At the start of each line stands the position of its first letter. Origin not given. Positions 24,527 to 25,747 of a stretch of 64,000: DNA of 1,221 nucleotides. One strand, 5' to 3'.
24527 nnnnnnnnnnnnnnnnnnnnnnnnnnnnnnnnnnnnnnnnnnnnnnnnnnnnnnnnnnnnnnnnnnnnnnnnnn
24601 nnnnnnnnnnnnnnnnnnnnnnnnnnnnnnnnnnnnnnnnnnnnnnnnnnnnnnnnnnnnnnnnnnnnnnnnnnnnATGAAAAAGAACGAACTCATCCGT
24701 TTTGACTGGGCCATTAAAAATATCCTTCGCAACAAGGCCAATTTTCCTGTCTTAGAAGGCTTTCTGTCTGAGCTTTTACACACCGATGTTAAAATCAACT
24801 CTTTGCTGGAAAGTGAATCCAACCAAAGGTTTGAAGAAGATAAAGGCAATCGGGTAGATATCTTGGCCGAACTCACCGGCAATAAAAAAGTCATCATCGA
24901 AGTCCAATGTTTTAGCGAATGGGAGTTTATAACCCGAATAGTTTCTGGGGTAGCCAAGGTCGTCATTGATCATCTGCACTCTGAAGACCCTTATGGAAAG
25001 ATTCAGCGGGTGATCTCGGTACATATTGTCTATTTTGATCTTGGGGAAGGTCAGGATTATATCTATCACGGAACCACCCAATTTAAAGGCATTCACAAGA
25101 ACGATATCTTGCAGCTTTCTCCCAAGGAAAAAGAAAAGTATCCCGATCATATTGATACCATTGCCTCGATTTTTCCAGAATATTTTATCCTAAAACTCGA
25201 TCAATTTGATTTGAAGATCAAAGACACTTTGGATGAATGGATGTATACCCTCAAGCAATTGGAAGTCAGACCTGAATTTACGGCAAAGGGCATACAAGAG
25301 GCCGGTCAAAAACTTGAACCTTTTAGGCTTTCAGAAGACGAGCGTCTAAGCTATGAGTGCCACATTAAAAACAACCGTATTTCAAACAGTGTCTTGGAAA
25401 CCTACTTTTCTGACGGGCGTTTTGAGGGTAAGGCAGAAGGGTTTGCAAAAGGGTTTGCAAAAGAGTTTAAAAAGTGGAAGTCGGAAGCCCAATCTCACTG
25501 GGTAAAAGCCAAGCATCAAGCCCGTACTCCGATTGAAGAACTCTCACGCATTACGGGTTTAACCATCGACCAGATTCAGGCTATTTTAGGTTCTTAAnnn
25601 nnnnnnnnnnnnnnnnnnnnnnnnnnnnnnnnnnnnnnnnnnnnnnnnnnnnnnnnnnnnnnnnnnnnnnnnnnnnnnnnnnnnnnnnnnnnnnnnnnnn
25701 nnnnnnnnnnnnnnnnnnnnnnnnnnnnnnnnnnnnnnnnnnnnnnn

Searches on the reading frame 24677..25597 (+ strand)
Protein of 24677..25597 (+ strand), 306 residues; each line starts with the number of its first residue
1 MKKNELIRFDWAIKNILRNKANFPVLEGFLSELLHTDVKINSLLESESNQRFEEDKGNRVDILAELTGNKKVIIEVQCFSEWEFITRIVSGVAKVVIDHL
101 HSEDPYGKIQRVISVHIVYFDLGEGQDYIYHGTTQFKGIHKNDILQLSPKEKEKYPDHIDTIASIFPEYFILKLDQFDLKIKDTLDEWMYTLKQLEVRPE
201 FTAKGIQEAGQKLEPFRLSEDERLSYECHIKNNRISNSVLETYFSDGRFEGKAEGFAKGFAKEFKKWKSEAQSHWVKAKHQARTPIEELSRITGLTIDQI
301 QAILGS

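Call 9: search_protein_families(library=pfam, proteins=[window:24677-25597:+])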
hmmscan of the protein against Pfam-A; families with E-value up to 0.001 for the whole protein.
window:24677-25597:+ (306 aa): 1 family
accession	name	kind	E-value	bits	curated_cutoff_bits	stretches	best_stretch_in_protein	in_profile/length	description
PF12784.13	PDDEXK_2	-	3.3e-17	63.4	27.4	1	9-241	3-227/229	PD-(D/E)XK nuclease family transposase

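Call 10: search_protein_families(library=ncbifam, proteins=[window:24677-25597:+])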
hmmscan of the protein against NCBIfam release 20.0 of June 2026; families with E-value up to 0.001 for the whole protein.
window:24677-25597:+ (306 aa): 1 family
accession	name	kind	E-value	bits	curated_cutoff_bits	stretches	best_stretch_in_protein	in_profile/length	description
TIGR01784.1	T_den_put_tspse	subfamily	1.5e-17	64.4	52.1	1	9-302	2-272/273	Rpn family recombination-promoting nuclease/putative transposase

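Call 11: find_encoding_contigs(protein=window:24677-25597:+, flank=10000, max_places=10)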
Protein window:24677-25597:+ (306 aa): no gene with exactly this product is on record in the collection.

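Call 12: find_homologous_proteins(query=window:24677-25597:+)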
Query window:24677-25597:+ (306 aa): 5466 proteins with E <= 0.001 among 6400 candidates; the best 120 are listed.
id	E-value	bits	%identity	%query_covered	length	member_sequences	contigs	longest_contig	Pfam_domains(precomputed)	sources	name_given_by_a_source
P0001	4.8e-202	688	100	100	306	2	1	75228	PF12784.14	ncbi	-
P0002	9.6e-160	549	81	99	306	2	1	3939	PF12784.14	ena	-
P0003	2.2e-158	545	80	100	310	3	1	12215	PF12784.14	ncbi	-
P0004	8.3e-112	392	59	99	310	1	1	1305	PF12784.14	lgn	-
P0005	4.3e-110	386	59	100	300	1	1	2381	PF12784.14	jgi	jgi:predicted transposase/invertase (TIGR01784 family)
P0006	1.3e-109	384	57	99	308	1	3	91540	PF12784.14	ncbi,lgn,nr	ncbi:MAG: PD-(D/E)XK nuclease family transposase [Chthoniobacterales bacterium]|nr:PD-(D/E)XK nuclea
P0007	5.5e-109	382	56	99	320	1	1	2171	PF12784.14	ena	-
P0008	2.3e-108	380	57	98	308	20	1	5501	PF12784.14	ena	-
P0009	5.8e-108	379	57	100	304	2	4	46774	PF12784.14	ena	-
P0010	8.2e-108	378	55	98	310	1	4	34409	PF12784.14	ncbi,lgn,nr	ncbi:MAG: Rpn family recombination-promoting nuclease/putative transposase [Chthoniobacterales bacte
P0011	1.2e-107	378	58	99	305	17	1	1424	PF12784.14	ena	-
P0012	1.5e-107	378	58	98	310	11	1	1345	PF12784.14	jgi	-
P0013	2.4e-107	377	64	89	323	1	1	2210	PF14261.12,PF12784.14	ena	-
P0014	2.4e-107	377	60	98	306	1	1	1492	PF12784.14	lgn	-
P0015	5.0e-107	376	57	99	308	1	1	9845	PF12784.14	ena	-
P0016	5.7e-107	376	57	100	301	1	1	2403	PF12784.14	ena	-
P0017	7.4e-107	375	57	100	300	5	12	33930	PF12784.14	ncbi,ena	-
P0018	8.3e-107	375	66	81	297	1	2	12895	PF12784.14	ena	-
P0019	1.0e-106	375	56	98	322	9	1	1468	PF12784.14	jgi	-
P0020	1.7e-106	374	55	98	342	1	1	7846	PF12784.14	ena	-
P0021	5.1e-106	373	63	89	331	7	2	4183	PF14261.12,PF12784.14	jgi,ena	-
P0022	5.7e-106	372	61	95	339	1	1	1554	PF14261.12,PF12784.14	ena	-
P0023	8.8e-106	372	56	100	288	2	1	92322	PF12784.14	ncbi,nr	ncbi:MAG: Rpn family recombination-promoting nuclease/putative transposase [Chthoniobacterales bacte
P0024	1.1e-105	372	56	100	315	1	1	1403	PF12784.14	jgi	-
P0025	1.1e-105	371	67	81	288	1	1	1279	PF12784.14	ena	-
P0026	1.2e-105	371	55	98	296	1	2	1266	PF12784.14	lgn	-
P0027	1.3e-105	371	56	98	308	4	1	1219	PF12784.14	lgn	-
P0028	1.3e-105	371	55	98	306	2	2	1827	PF12784.14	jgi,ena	jgi:predicted transposase/invertase (TIGR01784 family)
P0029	3.1e-105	370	58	98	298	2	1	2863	PF12784.14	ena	-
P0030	4.7e-105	369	56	98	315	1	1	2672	PF12784.14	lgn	-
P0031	5.0e-105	369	56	99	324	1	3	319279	PF12784.14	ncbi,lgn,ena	-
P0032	1.4e-104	368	57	99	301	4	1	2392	PF12784.14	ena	-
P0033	1.5e-104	368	57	98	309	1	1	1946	PF12784.14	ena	-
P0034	1.9e-104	367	57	98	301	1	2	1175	PF12784.14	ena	-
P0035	2.3e-104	367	54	96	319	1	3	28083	PF12784.14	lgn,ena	-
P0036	7.1e-104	366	56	99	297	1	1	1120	PF12784.14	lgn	-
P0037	9.2e-104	365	56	99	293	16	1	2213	PF12784.14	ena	-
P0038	1.2e-103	365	55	100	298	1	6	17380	PF12784.14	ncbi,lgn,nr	ncbi:MAG: Rpn family recombination-promoting nuclease/putative transposase [Chthoniobacterales bacte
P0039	1.8e-103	364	55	99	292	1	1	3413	PF12784.14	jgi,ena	jgi:predicted transposase/invertase (TIGR01784 family)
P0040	1.9e-103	364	53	99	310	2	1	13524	PF12784.14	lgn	-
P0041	2.2e-103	364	52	100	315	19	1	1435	PF12784.14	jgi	jgi:hypothetical protein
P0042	5.0e-103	363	56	100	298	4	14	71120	PF12784.14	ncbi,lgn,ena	-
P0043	7.0e-103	362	54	99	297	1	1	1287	PF12784.14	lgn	-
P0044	7.2e-103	362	54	100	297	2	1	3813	PF12784.14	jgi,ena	jgi:predicted transposase/invertase (TIGR01784 family)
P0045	7.3e-103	362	55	100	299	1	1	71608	PF12784.14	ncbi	ncbi:MAG: Rpn family recombination-promoting nuclease/putative transposase [Chthoniobacterales bacte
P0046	7.6e-103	362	56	98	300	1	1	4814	PF12784.14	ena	-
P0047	8.6e-103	362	65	79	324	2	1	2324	PF12784.14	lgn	-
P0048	1.1e-102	362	63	81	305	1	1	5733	PF12784.14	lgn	-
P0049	1.2e-102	362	63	84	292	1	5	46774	PF12784.14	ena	-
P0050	2.4e-102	361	59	89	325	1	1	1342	PF14261.12,PF12784.14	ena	-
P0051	2.5e-102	360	53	100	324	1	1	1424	PF12784.14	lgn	-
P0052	4.3e-102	360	56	98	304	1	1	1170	PF12784.14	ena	-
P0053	5.9e-102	359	61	86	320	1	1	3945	PF12784.14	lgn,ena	-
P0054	7.5e-102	359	56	98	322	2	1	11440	PF12784.14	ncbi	-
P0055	8.3e-102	359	56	98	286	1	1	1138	PF12784.14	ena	-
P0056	1.4e-101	358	55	98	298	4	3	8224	PF12784.14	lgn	-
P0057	2.0e-101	358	56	99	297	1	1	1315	PF12784.14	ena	-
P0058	5.0e-101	356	54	98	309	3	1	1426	PF12784.14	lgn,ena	-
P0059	5.3e-101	356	53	99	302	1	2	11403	PF12784.14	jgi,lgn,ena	jgi:predicted transposase/invertase (TIGR01784 family)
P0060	2.7e-100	354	54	99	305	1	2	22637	PF12784.14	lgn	-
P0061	7.6e-100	352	62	87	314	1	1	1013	PF14261.12,PF12784.14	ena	-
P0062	1.9e-99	351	54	99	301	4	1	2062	PF12784.14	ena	-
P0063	2.3e-99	351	54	99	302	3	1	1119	PF12784.14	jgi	-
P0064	3.1e-99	350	54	99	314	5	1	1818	PF12784.14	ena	-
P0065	2.6e-98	347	54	100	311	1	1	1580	PF12784.14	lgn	-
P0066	1.6e-97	345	54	100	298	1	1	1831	PF12784.14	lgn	-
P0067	2.6e-97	344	55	100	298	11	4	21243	PF12784.14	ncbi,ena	-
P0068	3.3e-96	340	53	98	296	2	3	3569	PF12784.14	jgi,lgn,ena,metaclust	metaclust:\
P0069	5.9e-96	340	57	89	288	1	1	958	PF12784.14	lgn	-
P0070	1.2e-95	338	51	99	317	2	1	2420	PF12784.14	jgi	-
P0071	3.3e-95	337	55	98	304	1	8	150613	PF12784.14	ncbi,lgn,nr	ncbi:MAG: Rpn family recombination-promoting nuclease/putative transposase [Chthoniobacterales bacte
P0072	1.9e-94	335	54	99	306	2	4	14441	PF12784.14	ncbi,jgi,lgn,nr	ncbi:MAG: Rpn family recombination-promoting nuclease/putative transposase [Verrucomicrobia bacteriu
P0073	5.1e-94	333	51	98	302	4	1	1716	PF12784.14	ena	-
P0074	6.4e-94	333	54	98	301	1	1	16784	PF12784.14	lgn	-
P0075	2.4e-93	331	51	98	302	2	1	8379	PF12784.14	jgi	jgi:hypothetical protein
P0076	2.6e-93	331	54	99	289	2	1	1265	PF12784.14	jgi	-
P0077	1.6e-92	328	50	97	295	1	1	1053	PF12784.14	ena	-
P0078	1.6e-91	325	50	98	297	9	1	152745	PF12784.14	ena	-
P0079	9.3e-91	322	50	98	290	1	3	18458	PF12784.14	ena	-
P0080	9.9e-91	322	50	98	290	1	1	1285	PF12784.14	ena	-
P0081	1.7e-90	322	49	98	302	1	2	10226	PF12784.14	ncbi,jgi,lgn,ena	jgi:predicted transposase/invertase (TIGR01784 family)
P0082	7.9e-90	319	48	98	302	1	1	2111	PF12784.14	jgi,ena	jgi:hypothetical protein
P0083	1.0e-89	319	49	98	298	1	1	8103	PF12784.14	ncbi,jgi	jgi:predicted transposase/invertase (TIGR01784 family)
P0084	1.1e-89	319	50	98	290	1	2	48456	PF12784.14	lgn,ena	-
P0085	1.2e-89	319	49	98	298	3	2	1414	PF12784.14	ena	-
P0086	4.1e-89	317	52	99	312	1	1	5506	PF12784.14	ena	-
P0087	5.0e-89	317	68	68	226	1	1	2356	PF12784.14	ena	-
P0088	6.6e-89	316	60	80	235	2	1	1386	PF12784.14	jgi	jgi:predicted transposase/invertase (TIGR01784 family)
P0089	1.2e-88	316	49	98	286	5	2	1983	PF12784.14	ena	-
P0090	1.5e-88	315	50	99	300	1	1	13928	PF12784.14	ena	-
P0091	9.7e-88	313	49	99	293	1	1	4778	PF12784.14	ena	-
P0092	5.6e-87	310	69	65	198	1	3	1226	PF12784.14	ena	-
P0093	5.6e-87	310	49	98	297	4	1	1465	PF12784.14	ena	-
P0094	2.8e-86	308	50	98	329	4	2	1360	PF12784.14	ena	-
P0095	8.6e-86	306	59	79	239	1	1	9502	PF12784.14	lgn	-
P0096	1.4e-85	306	49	97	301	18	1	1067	PF12784.14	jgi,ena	jgi:predicted transposase/invertase (TIGR01784 family)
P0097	3.4e-85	304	53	90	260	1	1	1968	PF12784.14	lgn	-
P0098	4.7e-84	300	49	98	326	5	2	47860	PF12784.14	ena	-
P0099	1.9e-83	298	46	99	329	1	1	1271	PF12784.14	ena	-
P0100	1.5e-82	296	47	99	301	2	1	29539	PF12784.14,PF27070.1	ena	-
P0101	3.3e-82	294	46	97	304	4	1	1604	PF12784.14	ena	-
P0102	3.8e-82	294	47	97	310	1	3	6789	PF12784.14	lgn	-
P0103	1.8e-81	292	52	90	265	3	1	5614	PF12784.14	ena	-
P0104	3.6e-81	291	45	97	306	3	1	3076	PF12784.14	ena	-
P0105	8.0e-81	290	48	97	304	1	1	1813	PF12784.14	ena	-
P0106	1.3e-80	289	53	83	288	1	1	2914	PF12784.14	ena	-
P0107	4.2e-80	287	45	97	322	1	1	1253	PF12784.14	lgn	-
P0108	4.9e-80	287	48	98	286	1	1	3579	PF12784.14,PF27070.1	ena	-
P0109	6.2e-80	287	44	97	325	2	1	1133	PF12784.14,PF27070.1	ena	-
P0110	9.5e-80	286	55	84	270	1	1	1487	PF12784.14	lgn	-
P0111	1.3e-79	286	46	98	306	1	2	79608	PF12784.14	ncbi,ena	-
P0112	2.8e-79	285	47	97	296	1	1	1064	PF12784.14,PF27070.1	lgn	-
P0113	2.8e-79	285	46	99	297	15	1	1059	PF12784.14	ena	-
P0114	1.3e-78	283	67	61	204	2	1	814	PF12784.14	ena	-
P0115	1.5e-78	282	45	97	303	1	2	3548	PF12784.14,PF27070.1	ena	-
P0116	1.7e-78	282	52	83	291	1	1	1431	PF12784.14,PF27070.1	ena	-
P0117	2.6e-78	282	47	97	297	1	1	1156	PF12784.14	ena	-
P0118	3.3e-78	281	48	90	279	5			PF12784.14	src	-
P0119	4.3e-78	281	47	98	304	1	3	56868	PF12784.14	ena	-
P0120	4.9e-78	281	48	99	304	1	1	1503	PF12784.14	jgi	-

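Call 13: find_encoding_contigs(protein=P0001, flank=10000, max_places=5)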
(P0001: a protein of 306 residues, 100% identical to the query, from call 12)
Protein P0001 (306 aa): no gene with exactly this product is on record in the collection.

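Call 14: find_encoding_contigs(protein=P0003, flank=10000, max_places=5)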
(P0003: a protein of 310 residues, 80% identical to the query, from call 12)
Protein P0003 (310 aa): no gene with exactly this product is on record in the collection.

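Call 15: find_encoding_contigs(protein=P0002, flank=10000, max_places=5)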
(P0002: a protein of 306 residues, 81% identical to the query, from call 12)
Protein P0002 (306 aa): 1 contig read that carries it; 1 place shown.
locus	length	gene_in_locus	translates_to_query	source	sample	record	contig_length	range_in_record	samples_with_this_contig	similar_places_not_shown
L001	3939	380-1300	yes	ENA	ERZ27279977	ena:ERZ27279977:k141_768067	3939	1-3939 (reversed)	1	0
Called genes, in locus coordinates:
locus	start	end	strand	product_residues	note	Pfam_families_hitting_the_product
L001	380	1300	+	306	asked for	PF12784:PDDEXK_2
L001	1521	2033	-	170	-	PF09419:PGP_phosphatase (weak), PF00702:Hydrolase (weak), PF08282:Hydrolase_3 (faint), PF13242:Hydrolase_like (weak)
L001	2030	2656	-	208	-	PF01634:HisG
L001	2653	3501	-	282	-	PF13393:tRNA-synt_His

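Call 18: find_related_loci(query=window:24677-25597:+, collection=metagenome_contigs, flank=3000)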
Query window:24677-25597:+ (306 aa) in metagenome_contigs; peptide patterns used: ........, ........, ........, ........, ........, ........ (x = any residue, [..] = any of these).
87 stretches matched a pattern; 37 encode a relative of the query (tblastn E <= 1e-3); 37 distinct loci.
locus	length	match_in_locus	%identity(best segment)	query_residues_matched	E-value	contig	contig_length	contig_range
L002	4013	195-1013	63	1-273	4e-114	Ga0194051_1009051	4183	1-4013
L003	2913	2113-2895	66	1-261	7e-116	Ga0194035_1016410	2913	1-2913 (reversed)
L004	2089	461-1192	50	3-247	2e-80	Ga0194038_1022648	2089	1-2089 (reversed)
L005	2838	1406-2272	44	5-303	2e-76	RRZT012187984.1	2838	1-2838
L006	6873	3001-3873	42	1-304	1e-75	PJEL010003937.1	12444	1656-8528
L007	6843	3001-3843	44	1-303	3e-73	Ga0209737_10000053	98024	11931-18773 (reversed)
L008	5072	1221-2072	44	6-304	2e-71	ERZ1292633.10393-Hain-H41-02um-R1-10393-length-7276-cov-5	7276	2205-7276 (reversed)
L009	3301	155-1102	41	4-306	2e-71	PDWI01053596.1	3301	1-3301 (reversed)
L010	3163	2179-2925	47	4-254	7e-70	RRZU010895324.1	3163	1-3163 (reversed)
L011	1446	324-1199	40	2-303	2e-73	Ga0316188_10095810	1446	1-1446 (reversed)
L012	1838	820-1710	39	6-303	3e-71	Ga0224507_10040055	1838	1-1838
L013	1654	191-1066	40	2-303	4e-70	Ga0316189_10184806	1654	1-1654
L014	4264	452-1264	42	4-262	6e-66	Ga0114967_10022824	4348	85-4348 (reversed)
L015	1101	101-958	40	6-300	2e-69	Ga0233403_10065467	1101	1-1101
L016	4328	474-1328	40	6-303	2e-64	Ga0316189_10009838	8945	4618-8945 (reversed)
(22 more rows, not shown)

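Call 24: list_cluster_members(proteins=[P0001, P0003, P0002])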
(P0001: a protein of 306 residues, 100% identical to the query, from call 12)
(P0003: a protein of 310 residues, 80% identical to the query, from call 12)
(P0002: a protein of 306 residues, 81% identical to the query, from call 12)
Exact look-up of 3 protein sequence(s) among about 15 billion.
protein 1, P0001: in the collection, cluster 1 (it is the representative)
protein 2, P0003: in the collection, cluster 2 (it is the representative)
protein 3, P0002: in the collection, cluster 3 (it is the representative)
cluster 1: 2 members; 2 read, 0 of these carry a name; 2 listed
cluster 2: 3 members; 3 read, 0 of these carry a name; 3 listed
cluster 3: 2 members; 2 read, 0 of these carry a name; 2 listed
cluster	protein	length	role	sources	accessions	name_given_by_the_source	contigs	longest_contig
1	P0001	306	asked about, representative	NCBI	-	-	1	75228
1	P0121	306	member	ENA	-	-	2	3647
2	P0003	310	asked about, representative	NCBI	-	-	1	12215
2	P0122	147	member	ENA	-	-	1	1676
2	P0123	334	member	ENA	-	-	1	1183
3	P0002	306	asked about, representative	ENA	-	-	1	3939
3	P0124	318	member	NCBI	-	-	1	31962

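Call 25: find_encoding_contigs(protein=P0121, flank=10000, max_places=5)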
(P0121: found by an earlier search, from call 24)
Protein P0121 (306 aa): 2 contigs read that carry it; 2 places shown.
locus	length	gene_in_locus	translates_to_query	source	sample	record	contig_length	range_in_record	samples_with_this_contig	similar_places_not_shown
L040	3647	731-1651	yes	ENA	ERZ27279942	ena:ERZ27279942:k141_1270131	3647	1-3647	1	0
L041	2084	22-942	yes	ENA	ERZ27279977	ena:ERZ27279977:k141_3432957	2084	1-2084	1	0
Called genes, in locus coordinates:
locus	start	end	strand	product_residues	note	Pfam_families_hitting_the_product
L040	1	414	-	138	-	?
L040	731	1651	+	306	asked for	PF12784:PDDEXK_2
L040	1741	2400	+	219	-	PF06508:QueC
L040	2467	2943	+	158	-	PF00364:Biotin_lipoyl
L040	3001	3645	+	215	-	?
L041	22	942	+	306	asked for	PF12784:PDDEXK_2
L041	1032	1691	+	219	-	PF06508:QueC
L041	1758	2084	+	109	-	?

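Call 26: find_encoding_contigs(protein=P0123, flank=10000, max_places=5)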
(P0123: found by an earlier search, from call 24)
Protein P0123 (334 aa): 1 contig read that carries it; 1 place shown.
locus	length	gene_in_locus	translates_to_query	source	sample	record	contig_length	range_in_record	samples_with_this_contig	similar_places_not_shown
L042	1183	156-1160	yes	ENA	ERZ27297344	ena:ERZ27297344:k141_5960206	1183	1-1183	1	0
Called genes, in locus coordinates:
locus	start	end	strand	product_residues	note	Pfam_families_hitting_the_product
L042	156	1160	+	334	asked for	PF12784:PDDEXK_2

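Call 27: find_encoding_contigs(protein=P0124, flank=10000, max_places=5)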
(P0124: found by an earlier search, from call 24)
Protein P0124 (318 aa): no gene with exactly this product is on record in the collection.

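Call 40: find_encoding_contigs(protein=P0122, flank=5000, max_places=3)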
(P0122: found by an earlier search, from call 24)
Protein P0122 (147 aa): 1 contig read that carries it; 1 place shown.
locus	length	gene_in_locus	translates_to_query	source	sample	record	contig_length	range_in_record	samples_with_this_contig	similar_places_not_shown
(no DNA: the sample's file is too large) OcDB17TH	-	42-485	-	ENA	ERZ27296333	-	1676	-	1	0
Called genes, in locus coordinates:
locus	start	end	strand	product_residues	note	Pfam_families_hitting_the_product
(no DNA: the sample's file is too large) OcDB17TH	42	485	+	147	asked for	PF12784:PDDEXK_2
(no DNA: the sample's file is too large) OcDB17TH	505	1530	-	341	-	PF13384:HTH_23 (weak), PF13551:HTH_29, PF13565:HTH_32 (faint), PF13358:DDE_3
